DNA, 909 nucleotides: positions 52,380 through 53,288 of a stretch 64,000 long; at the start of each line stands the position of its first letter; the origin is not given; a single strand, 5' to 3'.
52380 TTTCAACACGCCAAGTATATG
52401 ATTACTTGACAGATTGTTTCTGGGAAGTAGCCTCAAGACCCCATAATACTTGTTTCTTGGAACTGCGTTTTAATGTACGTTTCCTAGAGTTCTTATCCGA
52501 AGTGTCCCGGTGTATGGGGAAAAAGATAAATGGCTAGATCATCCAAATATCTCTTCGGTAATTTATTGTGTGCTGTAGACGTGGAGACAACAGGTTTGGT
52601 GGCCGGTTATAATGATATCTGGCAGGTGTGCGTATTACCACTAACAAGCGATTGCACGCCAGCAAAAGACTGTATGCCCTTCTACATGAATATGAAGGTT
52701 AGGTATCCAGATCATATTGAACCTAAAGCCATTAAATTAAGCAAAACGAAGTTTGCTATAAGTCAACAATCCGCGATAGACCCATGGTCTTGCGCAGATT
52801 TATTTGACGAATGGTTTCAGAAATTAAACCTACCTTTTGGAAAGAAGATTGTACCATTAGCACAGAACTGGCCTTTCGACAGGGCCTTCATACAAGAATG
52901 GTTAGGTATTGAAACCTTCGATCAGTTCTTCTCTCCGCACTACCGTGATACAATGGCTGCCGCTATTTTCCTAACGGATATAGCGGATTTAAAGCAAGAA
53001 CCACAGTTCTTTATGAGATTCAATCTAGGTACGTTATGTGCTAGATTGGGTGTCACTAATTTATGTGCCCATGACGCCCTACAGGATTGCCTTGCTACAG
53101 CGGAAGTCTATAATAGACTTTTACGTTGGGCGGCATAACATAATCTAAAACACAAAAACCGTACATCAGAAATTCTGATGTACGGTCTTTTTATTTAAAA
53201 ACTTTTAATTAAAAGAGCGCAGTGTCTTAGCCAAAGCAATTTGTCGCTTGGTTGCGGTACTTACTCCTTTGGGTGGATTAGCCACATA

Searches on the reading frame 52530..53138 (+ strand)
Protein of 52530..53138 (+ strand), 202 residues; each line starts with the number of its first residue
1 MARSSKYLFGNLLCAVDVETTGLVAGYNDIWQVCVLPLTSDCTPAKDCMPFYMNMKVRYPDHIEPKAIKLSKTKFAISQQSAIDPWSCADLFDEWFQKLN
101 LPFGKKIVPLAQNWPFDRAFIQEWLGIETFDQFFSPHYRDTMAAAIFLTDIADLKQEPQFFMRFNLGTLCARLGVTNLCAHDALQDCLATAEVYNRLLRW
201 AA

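Call 9: search_protein_families(library=pfam, proteins=[window:52530-53138:+], max_evalue=0.01)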
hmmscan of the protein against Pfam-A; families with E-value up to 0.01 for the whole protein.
window:52530-53138:+ (202 aa): 1 family
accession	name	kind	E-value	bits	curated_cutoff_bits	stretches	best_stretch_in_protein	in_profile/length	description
PF00929.31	RNase_T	-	2e-07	32.1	24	1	16-194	3-164/164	Exonuclease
